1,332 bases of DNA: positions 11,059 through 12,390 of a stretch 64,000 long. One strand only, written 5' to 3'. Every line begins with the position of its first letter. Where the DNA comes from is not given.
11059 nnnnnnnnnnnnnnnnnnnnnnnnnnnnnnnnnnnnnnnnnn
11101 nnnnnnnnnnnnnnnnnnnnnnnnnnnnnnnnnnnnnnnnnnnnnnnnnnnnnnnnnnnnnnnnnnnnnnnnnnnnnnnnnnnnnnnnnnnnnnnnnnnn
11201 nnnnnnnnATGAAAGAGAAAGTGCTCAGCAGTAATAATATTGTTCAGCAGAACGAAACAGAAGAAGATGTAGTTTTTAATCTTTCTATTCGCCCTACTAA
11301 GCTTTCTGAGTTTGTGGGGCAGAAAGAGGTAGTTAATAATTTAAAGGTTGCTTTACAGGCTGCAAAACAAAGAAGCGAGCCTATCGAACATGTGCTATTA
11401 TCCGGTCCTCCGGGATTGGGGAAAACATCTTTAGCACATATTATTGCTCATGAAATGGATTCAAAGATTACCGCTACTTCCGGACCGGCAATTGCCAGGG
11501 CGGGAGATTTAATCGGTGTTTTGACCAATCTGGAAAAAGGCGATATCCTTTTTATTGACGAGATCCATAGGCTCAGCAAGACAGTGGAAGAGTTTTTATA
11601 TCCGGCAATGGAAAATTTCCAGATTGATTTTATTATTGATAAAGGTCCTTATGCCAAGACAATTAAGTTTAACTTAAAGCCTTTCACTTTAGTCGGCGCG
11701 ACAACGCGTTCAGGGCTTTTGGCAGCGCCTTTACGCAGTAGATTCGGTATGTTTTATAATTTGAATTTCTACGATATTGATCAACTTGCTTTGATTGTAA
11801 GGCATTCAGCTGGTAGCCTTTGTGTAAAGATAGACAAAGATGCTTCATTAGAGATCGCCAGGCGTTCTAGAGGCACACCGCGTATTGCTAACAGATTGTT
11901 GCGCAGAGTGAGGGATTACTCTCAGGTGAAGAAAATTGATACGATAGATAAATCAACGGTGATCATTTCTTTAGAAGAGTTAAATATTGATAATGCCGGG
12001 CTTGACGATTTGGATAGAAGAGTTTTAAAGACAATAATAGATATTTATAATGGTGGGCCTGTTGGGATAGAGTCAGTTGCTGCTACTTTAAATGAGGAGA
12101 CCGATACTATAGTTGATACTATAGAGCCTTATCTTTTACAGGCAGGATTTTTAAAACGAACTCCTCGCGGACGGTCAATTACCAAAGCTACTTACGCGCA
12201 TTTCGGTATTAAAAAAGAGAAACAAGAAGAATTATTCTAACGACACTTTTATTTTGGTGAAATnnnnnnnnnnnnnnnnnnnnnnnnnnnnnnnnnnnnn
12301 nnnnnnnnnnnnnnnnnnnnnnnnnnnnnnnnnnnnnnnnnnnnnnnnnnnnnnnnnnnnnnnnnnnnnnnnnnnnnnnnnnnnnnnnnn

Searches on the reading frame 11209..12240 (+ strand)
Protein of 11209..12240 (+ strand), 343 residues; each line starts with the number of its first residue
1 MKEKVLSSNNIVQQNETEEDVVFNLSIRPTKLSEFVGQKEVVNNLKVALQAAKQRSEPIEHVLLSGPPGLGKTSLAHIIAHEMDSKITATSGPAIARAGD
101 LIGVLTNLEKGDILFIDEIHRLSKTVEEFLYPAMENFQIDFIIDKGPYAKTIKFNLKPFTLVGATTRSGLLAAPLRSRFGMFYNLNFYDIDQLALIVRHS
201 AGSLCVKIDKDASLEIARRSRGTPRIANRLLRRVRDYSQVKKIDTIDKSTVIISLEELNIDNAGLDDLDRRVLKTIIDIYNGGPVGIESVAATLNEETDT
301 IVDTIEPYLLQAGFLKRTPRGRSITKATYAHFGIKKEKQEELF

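Call 7: search_protein_families(library=pfam, proteins=[window:11209-12240:+])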
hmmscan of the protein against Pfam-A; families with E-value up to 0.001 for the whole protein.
window:11209-12240:+ (343 aa): 13 families
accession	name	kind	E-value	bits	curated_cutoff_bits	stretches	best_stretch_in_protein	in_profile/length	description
PF05496.18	RuvB_N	-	1.5e-72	243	27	1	27-184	1-158/159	Holliday junction DNA helicase RuvB P-loop domain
PF17864.7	AAA_lid_4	-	4.6e-27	94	27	1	188-261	1-74/74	RuvB AAA lid domain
PF05491.19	RuvB_C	-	4.2e-25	87.9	24.7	1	263-332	2-71/72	RuvB C-terminal winged helix domain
PF00004.35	AAA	-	6.4e-21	75.6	21.2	1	62-184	1-128/131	ATPase family associated with various cellular activities (AAA)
PF07728.20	AAA_5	-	8.3e-09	36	22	1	61-179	1-139/139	AAA domain (dynein-related subfamily)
PF13191.12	AAA_16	-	2.7e-07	31.7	32.6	1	34-87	1-53/167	AAA ATPase domain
PF20720.3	nSTAND3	-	7e-05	23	27.2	1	49-85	7-43/155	Novel STAND NTPase 3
PF01078.27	Mg_chelatase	-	7.4e-05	22.7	20.3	0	32-80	2-43/207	Magnesium chelatase, subunit ChlI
PF06068.19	TIP49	-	9.1e-05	22.2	23.8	0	33-88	24-79/347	TIP49 P-loop domain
PF00158.32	Sigma54_activat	-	0.00015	21.9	20.2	0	45-84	8-47/168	Sigma-54 interaction domain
PF07726.17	AAA_3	-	0.0005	20.4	27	0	61-104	1-44/131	ATPase family associated with various cellular activities (AAA)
PF14532.12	Sigma54_activ_2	-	0.00059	20.5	25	1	36-129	1-88/138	Sigma-54 interaction domain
PF05673.19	DUF815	-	0.00093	18.8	23.8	0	27-119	22-116/249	Protein of unknown function (DUF815)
